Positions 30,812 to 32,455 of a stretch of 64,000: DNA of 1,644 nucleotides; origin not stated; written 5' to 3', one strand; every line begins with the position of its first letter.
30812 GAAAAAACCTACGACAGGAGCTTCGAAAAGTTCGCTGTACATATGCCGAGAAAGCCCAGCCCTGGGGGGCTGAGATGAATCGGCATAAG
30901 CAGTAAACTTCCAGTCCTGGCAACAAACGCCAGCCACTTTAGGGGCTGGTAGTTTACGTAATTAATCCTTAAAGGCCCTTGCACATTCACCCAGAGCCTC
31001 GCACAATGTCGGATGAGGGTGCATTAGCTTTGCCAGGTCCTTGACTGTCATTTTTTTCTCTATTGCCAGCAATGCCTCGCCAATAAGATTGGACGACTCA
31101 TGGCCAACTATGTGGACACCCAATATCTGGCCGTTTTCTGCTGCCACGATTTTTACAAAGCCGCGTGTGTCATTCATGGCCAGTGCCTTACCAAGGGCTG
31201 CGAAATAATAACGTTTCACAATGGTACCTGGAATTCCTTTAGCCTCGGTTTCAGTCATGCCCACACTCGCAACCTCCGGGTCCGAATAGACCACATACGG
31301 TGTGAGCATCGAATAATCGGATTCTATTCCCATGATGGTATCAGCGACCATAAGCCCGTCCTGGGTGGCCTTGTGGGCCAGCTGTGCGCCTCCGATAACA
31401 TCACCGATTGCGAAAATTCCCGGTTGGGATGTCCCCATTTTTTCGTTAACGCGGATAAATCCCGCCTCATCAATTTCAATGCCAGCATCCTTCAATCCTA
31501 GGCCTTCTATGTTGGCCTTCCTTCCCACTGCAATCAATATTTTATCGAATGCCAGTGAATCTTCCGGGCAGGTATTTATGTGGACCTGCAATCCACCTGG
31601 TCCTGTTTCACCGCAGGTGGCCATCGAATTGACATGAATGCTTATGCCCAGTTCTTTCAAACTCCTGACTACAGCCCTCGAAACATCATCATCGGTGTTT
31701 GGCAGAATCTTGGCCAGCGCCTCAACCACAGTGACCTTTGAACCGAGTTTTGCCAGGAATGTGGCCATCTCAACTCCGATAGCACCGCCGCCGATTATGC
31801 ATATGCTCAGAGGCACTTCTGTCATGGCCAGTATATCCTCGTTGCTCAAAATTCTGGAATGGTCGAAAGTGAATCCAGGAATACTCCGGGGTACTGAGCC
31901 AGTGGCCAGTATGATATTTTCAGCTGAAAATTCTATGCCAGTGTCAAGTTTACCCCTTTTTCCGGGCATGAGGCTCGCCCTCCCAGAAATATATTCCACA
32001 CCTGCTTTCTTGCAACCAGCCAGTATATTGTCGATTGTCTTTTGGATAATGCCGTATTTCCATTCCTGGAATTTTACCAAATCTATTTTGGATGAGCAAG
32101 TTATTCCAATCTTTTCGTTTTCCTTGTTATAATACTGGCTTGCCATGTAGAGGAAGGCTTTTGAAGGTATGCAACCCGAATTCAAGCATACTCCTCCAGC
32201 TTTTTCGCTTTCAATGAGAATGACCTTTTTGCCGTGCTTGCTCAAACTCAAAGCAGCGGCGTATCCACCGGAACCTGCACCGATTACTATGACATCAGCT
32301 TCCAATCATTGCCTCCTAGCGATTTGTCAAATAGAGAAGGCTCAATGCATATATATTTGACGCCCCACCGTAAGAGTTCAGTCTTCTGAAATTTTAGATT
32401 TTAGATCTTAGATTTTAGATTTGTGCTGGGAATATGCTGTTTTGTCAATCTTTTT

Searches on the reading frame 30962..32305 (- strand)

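Call 47: search_protein_families(library=pfam, proteins=[window:30962-32305:-], max_evalue=0.00001)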
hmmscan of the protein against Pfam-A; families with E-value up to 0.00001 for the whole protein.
window:30962-32305:- (447 aa): 13 families
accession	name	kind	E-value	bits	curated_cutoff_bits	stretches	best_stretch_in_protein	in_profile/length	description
PF07992.20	Pyr_redox_2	-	2.8e-65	221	26.1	1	4-317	2-291/291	Pyridine nucleotide-disulphide oxidoreductase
PF02852.28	Pyr_redox_dim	-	2.7e-31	108.5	25.3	1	335-440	1-108/110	Pyridine nucleotide-disulphide oxidoreductase, dimerisation domain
PF00070.33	Pyr_redox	-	7.8e-23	81.2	22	1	168-230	2-64/82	Pyridine nucleotide-disulphide oxidoreductase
PF13738.12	Pyr_redox_3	-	2e-13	50.7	30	1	125-301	122-305/305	Pyridine nucleotide-disulphide oxidoreductase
PF01266.30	DAO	-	4.4e-12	46.6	27.9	0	4-37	1-35/353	FAD dependent oxidoreductase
PF01134.28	GIDA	-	1.1e-10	41.6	22.1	1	4-50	1-45/391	Glucose inhibited division protein A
PF01494.25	FAD_binding_3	-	9.3e-10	38.7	22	0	167-228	3-65/349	FAD binding domain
PF13450.12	NAD_binding_8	-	1e-09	39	21.9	0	7-40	1-35/68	NAD(P)-binding Rossmann-like domain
PF12831.13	FAD_oxidored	-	1.2e-09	38.4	27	1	4-40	1-38/416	FAD dependent oxidoreductase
PF03486.20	HI0933_like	-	4.1e-09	36.7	50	0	4-38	2-36/244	HI0933-like protein Rossmann domain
PF00890.30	FAD_binding_2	-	5.7e-09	36.1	20.4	1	4-36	1-33/414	FAD binding domain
PF01946.23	Thi4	-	1.7e-07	31.2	26.2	0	1-39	16-55/235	Thi4 family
PF02254.24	TrkA_N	-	8.9e-06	26.4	23.8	0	168-212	1-45/116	TrkA-N domain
